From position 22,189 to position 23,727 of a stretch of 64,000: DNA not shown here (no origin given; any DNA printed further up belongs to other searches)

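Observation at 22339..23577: MOT1-family (eukaryote-type) molybdate permease inside a bacterial Moco biosynthesis operon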

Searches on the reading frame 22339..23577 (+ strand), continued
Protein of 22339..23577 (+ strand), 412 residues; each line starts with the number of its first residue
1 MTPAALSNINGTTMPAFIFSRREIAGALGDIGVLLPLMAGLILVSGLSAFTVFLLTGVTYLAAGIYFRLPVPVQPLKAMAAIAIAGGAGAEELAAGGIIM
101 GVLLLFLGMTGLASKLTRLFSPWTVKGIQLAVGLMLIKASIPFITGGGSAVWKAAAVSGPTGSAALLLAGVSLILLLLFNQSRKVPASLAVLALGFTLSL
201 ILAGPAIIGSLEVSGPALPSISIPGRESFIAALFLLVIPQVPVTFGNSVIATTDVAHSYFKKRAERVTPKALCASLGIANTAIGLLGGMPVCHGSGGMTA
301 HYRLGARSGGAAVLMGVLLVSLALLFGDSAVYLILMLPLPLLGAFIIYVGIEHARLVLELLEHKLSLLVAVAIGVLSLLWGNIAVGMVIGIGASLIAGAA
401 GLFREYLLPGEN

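Call 82: search_protein_representatives(alignment_id=A1)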
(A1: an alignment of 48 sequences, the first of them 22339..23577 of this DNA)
Query: 48 sequences, 409 profile positions. Proteins with E-value up to 0.001 (for the whole library): 4044; up to 1e-10: 2521; up to 1e-30: 961. The best 150 are listed.
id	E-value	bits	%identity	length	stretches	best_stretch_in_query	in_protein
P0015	7.5e-155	532.0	-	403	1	12-395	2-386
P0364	1.2e-147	508.3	-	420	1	4-399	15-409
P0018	7.2e-146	502.4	-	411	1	4-390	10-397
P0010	1.8e-145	501.1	-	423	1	6-393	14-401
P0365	2.2e-144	497.5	-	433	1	8-399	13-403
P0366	6.2e-139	479.6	-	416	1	6-399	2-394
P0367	2.2e-138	477.8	-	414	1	7-392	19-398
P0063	2.0e-137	474.6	-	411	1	14-394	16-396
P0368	2.9e-137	474.1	-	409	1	5-400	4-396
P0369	2.0e-134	464.7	-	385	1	9-397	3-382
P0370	1.2e-133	462.2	-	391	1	9-396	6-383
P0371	5.6e-133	460.0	-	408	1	11-393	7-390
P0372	2.1e-132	458.1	-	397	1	6-395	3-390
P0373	4.4e-132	457.0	-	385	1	10-399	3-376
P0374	5.4e-132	456.7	-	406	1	6-393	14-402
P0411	6.8e-112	390.5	-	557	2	196-394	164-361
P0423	7.3e-108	377.3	-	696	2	195-393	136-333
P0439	9.4e-102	357.1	-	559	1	5-397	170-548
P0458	1.8e-91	323.3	-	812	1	7-398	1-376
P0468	2.8e-88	312.7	-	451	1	14-391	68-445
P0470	3.4e-87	309.2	-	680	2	211-400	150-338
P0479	6.0e-86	305.1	-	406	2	220-392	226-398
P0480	1.5e-85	303.8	-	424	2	162-397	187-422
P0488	2.5e-84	299.7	-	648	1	8-398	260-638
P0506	1.9e-81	290.3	-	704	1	154-392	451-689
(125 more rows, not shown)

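Call 83: search_protein_families(library=pfam, proteins=[P0411, P0423, P0439, P0458, P0470, P0488, P0506, P0468, P0480, P0479], max_evalue=0.0001)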
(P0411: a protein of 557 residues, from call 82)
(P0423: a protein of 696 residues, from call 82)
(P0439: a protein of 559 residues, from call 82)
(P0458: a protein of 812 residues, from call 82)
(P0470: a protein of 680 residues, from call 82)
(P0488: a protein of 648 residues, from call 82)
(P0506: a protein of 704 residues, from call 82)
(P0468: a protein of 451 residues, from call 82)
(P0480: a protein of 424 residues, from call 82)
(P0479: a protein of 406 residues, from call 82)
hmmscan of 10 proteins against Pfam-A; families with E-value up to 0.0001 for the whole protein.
P0411 (557 aa): 3 families
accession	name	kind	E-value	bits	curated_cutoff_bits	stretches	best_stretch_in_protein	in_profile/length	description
PF16983.11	MFS_MOT1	-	1.8e-41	141.4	30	2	196-313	3-109/111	Molybdate transporter of MFS superfamily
PF04055.27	Radical_SAM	-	1.5e-27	97.2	29.5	1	416-547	1-135/166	Radical SAM superfamily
PF13353.11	Fer4_12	-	2.1e-05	25.3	22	1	419-519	12-111/137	4Fe-4S single cluster domain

P0423 (696 aa): 3 families
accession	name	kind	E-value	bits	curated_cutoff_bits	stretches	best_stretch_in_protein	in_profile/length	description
PF16983.11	MFS_MOT1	-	3.2e-41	140.6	30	2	169-286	3-109/111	Molybdate transporter of MFS superfamily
PF06463.18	Mob_synth_C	-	1.2e-28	100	37.4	1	554-676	2-125/128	Molybdenum Cofactor Synthesis C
PF04055.27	Radical_SAM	-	8.4e-24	85.1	29.5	1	408-547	21-165/166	Radical SAM superfamily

P0439 (559 aa): 1 family
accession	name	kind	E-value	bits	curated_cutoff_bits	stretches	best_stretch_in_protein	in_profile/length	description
PF16983.11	MFS_MOT1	-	1e-37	129.3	30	2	381-497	3-108/111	Molybdate transporter of MFS superfamily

P0458 (812 aa): 4 families
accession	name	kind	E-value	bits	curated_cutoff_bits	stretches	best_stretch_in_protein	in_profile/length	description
PF16983.11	MFS_MOT1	-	1.2e-53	180.6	30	2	205-323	2-111/111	Molybdate transporter of MFS superfamily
PF03453.22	MoeA_N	-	1.1e-35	123.2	30.8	1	402-566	3-160/160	MoeA N-terminal region (domain I and II)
PF00994.29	MoCF_biosynth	-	1.7e-21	76.9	26.6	1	580-715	2-142/144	Probable molybdopterin binding domain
PF03454.20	MoeA_C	-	2.1e-11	44.3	22.1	1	745-798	16-72/72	MoeA C-terminal region (domain IV)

P0470 (680 aa): 4 families
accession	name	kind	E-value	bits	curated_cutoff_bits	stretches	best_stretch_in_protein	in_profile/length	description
PF04055.27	Radical_SAM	-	7.9e-35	120.9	29.5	1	370-531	1-165/166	Radical SAM superfamily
PF16983.11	MFS_MOT1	-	9.2e-34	116.6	30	2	167-263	2-88/111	Molybdate transporter of MFS superfamily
PF06463.18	Mob_synth_C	-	2.1e-33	115.5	37.4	1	538-660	2-124/128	Molybdenum Cofactor Synthesis C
PF13353.11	Fer4_12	-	2.8e-05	24.9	22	1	374-476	13-114/137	4Fe-4S single cluster domain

P0488 (648 aa): 2 families
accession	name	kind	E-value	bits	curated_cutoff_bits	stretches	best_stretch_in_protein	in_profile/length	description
PF16983.11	MFS_MOT1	-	1.9e-31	109.1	30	2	470-589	3-111/111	Molybdate transporter of MFS superfamily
PF13427.11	AadA_C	-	1.3e-07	32.2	22.2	1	159-248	2-95/103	Aminoglycoside adenylyltransferase, C-terminal domain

P0506 (704 aa): 3 families
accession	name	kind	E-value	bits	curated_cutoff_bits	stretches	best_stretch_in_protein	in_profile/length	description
PF16983.11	MFS_MOT1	-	2.7e-28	99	30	1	525-644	2-110/111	Molybdate transporter of MFS superfamily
PF00916.26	Sulfate_transp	-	3.6e-06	26.4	23.2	1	429-644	140-355/380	Sulfate permease family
PF00384.28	Molybdopterin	-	3.8e-05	23.3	24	1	92-265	190-319/353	Molybdopterin oxidoreductase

P0468 (451 aa): 1 family
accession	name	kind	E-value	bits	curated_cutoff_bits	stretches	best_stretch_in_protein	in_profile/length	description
PF16983.11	MFS_MOT1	-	1.3e-33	116.1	30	2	284-401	3-110/111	Molybdate transporter of MFS superfamily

P0480 (424 aa): 2 families
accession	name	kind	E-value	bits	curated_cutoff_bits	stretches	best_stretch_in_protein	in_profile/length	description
PF16983.11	MFS_MOT1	-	8.4e-51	171.4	30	2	255-373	4-111/111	Molybdate transporter of MFS superfamily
PF00860.26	Xan_ur_permease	-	1.9e-06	27.3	27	1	123-368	83-346/389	Permease family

P0479 (406 aa): 1 family
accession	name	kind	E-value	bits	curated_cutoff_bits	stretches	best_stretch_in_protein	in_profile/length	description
PF16983.11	MFS_MOT1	-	4.4e-39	133.7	30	2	234-351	2-108/111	Molybdate transporter of MFS superfamily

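Call 84: find_encoding_contigs(protein=P0458, flank=6000, max_places=3)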
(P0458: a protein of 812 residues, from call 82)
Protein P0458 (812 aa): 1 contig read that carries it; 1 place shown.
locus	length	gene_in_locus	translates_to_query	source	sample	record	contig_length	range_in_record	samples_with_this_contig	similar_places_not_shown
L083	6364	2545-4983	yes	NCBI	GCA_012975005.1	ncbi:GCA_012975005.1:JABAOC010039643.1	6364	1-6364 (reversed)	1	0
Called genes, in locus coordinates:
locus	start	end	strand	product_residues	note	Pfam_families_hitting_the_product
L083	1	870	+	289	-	?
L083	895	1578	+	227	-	PF02613:Nitrate_red_del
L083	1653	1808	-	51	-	-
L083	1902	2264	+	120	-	PF02627:CMD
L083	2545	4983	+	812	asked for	PF16983:MFS_MOT1, PF03453:MoeA_N, PF00994:MoCF_biosynth, PF03454:MoeA_C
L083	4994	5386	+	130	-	PF03205:MobB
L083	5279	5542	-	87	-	PF12804:NTP_transf_3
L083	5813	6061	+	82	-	-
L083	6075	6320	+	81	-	-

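Call 85: list_cluster_members(proteins=[P0458, P0423, P0470, P0411])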
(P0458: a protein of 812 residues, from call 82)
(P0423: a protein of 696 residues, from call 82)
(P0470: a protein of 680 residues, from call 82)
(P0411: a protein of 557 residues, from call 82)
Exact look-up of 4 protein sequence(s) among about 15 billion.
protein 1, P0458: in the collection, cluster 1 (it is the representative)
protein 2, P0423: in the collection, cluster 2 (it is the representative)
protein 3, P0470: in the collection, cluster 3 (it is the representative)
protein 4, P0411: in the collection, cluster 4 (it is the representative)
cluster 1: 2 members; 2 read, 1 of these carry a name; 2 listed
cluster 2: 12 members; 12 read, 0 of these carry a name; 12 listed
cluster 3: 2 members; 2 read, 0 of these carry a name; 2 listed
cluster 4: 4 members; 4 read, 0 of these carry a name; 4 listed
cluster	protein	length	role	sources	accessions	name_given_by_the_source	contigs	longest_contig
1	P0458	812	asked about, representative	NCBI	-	-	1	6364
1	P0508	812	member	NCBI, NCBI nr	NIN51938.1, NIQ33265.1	MAG: hypothetical protein GTN80_06440 [Nitrososphaeria archaeon] | hypothetical protein [Nitrososphaeria archaeon]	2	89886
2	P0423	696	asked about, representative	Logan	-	-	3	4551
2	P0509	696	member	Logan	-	-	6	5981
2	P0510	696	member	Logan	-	-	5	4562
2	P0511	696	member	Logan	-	-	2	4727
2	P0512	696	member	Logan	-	-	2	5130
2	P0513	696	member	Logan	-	-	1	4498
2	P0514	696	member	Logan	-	-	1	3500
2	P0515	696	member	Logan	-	-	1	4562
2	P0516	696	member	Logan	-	-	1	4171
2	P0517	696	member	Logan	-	-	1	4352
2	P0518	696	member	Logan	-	-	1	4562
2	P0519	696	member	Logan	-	-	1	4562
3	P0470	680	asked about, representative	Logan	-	-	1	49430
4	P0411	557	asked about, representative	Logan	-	-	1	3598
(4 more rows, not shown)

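Call 94: find_encoding_contigs(protein=P0009, flank=7000, max_places=2)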
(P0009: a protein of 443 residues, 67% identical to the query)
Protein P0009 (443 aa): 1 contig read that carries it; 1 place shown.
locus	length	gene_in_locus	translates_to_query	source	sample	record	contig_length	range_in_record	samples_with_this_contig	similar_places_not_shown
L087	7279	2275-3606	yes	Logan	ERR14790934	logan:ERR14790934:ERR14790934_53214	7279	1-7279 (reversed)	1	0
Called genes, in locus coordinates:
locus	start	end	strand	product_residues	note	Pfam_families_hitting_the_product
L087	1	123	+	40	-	?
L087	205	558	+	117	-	PF00126:HTH_1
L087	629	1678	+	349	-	PF00994:MoCF_biosynth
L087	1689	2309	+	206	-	PF02663:FmdE, PF01258:zf-dskA_traR (faint)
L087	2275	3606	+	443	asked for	PF16983:MFS_MOT1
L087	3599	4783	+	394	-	PF12804:NTP_transf_3, PF03205:MobB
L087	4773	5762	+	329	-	PF04055:Radical_SAM, PF06463:Mob_synth_C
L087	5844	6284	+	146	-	PF01967:MoaC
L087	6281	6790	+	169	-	PF03473:MOSC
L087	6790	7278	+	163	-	?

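Call 95: find_encoding_contigs(protein=P0014, flank=7000, max_places=2)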
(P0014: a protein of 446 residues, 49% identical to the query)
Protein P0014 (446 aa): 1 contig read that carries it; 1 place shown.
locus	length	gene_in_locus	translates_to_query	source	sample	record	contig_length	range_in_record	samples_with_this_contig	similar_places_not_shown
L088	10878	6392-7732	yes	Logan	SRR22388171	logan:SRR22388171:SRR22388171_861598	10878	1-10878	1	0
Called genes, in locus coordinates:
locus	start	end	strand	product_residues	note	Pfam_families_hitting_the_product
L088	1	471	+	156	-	?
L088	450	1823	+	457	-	PF00148:Oxidored_nitro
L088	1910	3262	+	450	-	PF00148:Oxidored_nitro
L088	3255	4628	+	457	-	PF00148:Oxidored_nitro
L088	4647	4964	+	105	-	PF00543:P-II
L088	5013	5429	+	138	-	PF00543:P-II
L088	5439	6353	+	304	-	PF04055:Radical_SAM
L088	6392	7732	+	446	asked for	PF16983:MFS_MOT1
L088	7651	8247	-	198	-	-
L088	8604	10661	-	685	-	PF13185:GAF_2, PF07228:SpoIIE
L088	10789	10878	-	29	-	?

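Call 96: find_encoding_contigs(protein=P0015, flank=7000, max_places=2)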
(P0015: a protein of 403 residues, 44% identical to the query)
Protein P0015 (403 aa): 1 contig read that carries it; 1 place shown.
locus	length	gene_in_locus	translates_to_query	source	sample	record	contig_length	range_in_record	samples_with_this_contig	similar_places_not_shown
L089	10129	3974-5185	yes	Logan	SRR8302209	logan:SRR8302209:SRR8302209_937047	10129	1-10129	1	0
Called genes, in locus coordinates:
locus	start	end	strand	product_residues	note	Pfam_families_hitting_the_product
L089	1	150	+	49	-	?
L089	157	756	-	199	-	-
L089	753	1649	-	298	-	PF00480:ROK, PF02685:Glucokinase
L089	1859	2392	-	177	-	PF19502:DUF6036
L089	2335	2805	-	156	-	-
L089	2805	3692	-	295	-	-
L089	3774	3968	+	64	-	-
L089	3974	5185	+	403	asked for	PF16983:MFS_MOT1, PF00916:Sulfate_transp, PF16983:MFS_MOT1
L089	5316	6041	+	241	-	PF05099:TerB, PF00226:DnaJ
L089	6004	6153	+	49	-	-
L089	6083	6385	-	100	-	-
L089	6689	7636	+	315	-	PF07646:Kelch_2 (faint), PF13415:Beta-prop_FBX42 (faint), PF13964:Beta-prop_Calicin (faint), PF24981:Beta-prop_ATRN-LZTR1 (faint), PF25210:Kelch_FKB95 (faint), PF01344:Kelch_1 (weak), PF24681:Kelch_KLHDC2_KLHL20_DRC7 (weak), PF01344:Kelch_1 (weak)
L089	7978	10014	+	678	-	PF22745:Nlig-Ia, PF01653:DNA_ligase_aden, PF03120:OB_DNA_ligase, PF03119:DNA_ligase_ZBD (weak), PF14520:HHH_5 (faint), PF12826:HHH_2, PF00533:BRCT, PF12738:PTCB-BRCT (weak)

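Call 97: search_protein_families(library=ncbifam, proteins=[L088:1-471:+, L088:450-1823:+, L088:1910-3262:+, L088:3255-4628:+, L088:4647-4964:+, L088:5013-5429:+, L088:5439-6353:+], max_evalue=1e-10)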
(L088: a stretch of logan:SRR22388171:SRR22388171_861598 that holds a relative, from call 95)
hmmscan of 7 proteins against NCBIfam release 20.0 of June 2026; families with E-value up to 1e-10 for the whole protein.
L088:1-471:+ (156 aa): 6 families
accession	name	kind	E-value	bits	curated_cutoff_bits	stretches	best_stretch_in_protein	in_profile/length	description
TIGR01282.1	nifD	equivalog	5.9e-41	140.6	653.55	1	1-151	368-466/466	nitrogenase molybdenum-iron protein alpha chain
TIGR01862.1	N2-ase-Ialpha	subfamily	8.8e-33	113.6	486.05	1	1-146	352-444/444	nitrogenase component I subunit alpha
TIGR01284.1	alt_nitrog_alph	subfamily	4.8e-21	74.7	512.8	1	58-145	364-450/457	nitrogenase subunit alpha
TIGR01283.1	nifE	equivalog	1.3e-15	56.9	505.1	1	58-148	365-454/459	nitrogenase iron-molybdenum cofactor biosynthesis protein NifE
TIGR01861.1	ANFD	equivalog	6.1e-12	44.7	873.8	1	58-144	367-452/513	nitrogenase iron-iron protein, alpha chain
TIGR01860.1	VNFD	equivalog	2.9e-11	42.7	823.1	1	58-146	366-453/461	nitrogenase vanadium-iron protein, alpha chain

L088:450-1823:+ (457 aa): 10 families
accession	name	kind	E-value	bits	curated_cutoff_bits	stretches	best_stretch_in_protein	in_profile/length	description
TIGR01286.1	nifK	equivalog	3.7e-130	434.8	427.3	1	6-448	55-502/516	nitrogenase molybdenum-iron protein subunit beta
TIGR02932.1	vnfK_nitrog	equivalog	5.9e-94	315.5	873.95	1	8-443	4-443/457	V-containing nitrogenase subunit beta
NF011047.0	PRK14477.1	equivalog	5.2e-93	312.5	1229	1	6-446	484-910/917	bifunctional nitrogenase iron-molybdenum cofactor biosynthesis protein NifEN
TIGR01285.1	nifN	equivalog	7.7e-91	305.2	326.8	1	9-441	7-431/433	nitrogenase iron-molybdenum cofactor biosynthesis protein NifN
TIGR02931.1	anfK_nitrog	equivalog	2.2e-88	297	853.85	1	9-445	8-449/461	Fe-only nitrogenase subunit beta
TIGR01278.1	DPOR_BchB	equivalog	6.5e-18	64.9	490.35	1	43-440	34-417/512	ferredoxin:protochlorophyllide reductase (ATP-dependent) subunit B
TIGR01283.1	nifE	equivalog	4.1e-17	61.9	505.1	1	25-436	50-441/459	nitrogenase iron-molybdenum cofactor biosynthesis protein NifE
TIGR01862.1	N2-ase-Ialpha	subfamily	4.6e-13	48.6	486.05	1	61-203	86-222/444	nitrogenase component I subunit alpha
TIGR01284.1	alt_nitrog_alph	subfamily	1.2e-11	43.8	512.8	1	39-203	66-229/457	nitrogenase subunit alpha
NF002790.0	PRK02910.1-4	equivalog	2.3e-11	43.1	912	0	40-413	31-394/530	ferredoxin:protochlorophyllide reductase (ATP-dependent) subunit B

L088:1910-3262:+ (450 aa): 13 families
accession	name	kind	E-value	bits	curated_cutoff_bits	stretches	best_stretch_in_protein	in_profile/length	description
TIGR01283.1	nifE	equivalog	3.5e-181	602.8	505.1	1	12-441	24-455/459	nitrogenase iron-molybdenum cofactor biosynthesis protein NifE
NF011047.0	PRK14477.1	equivalog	1.5e-127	426.8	1229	1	19-443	23-450/917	bifunctional nitrogenase iron-molybdenum cofactor biosynthesis protein NifEN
TIGR01862.1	N2-ase-Ialpha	subfamily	1e-111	373.7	486.05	1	16-437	19-443/444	nitrogenase component I subunit alpha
TIGR01282.1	nifD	equivalog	4.9e-104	348.6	653.55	1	13-440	30-463/466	nitrogenase molybdenum-iron protein alpha chain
TIGR01284.1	alt_nitrog_alph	subfamily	7.1e-90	301.6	512.8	1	18-437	31-450/457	nitrogenase subunit alpha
TIGR01860.1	VNFD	equivalog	1e-69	235.4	823.1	1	18-437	33-452/461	nitrogenase vanadium-iron protein, alpha chain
TIGR01861.1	ANFD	equivalog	4.7e-63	213.4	873.8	1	22-435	38-451/513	nitrogenase iron-iron protein, alpha chain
TIGR01278.1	DPOR_BchB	equivalog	2.1e-16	59.9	490.35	1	32-401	10-379/512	ferredoxin:protochlorophyllide reductase (ATP-dependent) subunit B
TIGR01286.1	nifK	equivalog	1.2e-14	53.6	427.3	1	37-213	73-251/516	nitrogenase molybdenum-iron protein subunit beta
TIGR02932.1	vnfK_nitrog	equivalog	2.7e-14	52.9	873.95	1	33-217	16-200/457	V-containing nitrogenase subunit beta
TIGR01285.1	nifN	equivalog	1.5e-12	47.2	326.8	1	38-210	23-196/433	nitrogenase iron-molybdenum cofactor biosynthesis protein NifN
TIGR03282.1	methan_mark_13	equivalog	1.5e-12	47.2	268.4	1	49-162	21-126/352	Ni-sirohydrochlorin a,c-diamide reductive cyclase catalytic subunit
NF002789.0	PRK02910.1-3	equivalog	9.7e-12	44.5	509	1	35-404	13-390/535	ferredoxin:protochlorophyllide reductase (ATP-dependent) subunit B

L088:3255-4628:+ (457 aa): 9 families
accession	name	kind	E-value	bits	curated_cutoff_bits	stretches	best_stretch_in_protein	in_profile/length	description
TIGR01286.1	nifK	equivalog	5.8e-100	335.2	427.3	1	6-442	60-501/516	nitrogenase molybdenum-iron protein subunit beta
NF011047.0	PRK14477.1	equivalog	3.6e-94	316.3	1229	1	6-444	489-913/917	bifunctional nitrogenase iron-molybdenum cofactor biosynthesis protein NifEN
TIGR01285.1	nifN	equivalog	2.6e-90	303.4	326.8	1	4-435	7-430/433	nitrogenase iron-molybdenum cofactor biosynthesis protein NifN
TIGR02932.1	vnfK_nitrog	equivalog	2.2e-85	287.2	873.95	1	8-440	9-446/457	V-containing nitrogenase subunit beta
TIGR02931.1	anfK_nitrog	equivalog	5.3e-79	266.1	853.85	1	8-443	12-453/461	Fe-only nitrogenase subunit beta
TIGR01283.1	nifE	equivalog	6.6e-23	81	505.1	1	14-154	44-183/459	nitrogenase iron-molybdenum cofactor biosynthesis protein NifE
TIGR03282.1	methan_mark_13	equivalog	1.6e-16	60.3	268.4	1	20-152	10-133/352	Ni-sirohydrochlorin a,c-diamide reductive cyclase catalytic subunit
TIGR01278.1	DPOR_BchB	equivalog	1.7e-15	56.9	490.35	1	34-434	30-416/512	ferredoxin:protochlorophyllide reductase (ATP-dependent) subunit B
TIGR01862.1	N2-ase-Ialpha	subfamily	1.4e-12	47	486.05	0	29-169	51-200/444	nitrogenase component I subunit alpha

L088:4647-4964:+ (105 aa): 2 families
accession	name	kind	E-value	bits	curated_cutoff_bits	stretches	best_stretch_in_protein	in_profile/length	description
NF008111.0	PRK10858.1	equivalog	4.5e-15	56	202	1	1-103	1-107/112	nitrogen regulatory protein P-II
NF007946.0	PRK10665.1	equivalog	3.6e-14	53.5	181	1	1-103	1-107/112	P-II family nitrogen regulator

L088:5013-5429:+ (138 aa): 2 families
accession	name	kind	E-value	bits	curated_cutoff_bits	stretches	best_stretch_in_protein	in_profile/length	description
NF008111.0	PRK10858.1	equivalog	8.8e-21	74.4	202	1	1-123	1-112/112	nitrogen regulatory protein P-II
NF007946.0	PRK10665.1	equivalog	4.7e-16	59.6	181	1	1-122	1-111/112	P-II family nitrogen regulator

L088:5439-6353:+ (304 aa): 4 families
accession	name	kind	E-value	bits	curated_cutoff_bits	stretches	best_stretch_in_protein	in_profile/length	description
TIGR01290.1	nifB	equivalog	2.6e-77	260.4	343.65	1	25-284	9-277/441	nitrogenase cofactor biosynthesis protein NifB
TIGR02666.1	moaA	equivalog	3.3e-19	69.1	284.05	1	40-276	10-230/336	GTP 3',8-cyclase MoaA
TIGR02668.1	moaA_archaeal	equivalog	3.2e-15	55.9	325.25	1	39-266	9-214/303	GTP 3',8-cyclase MoaA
NF001199.0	PRK00164.2-1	equivalog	2.3e-11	43.4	231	1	38-241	10-190/308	GTP 3',8-cyclase MoaA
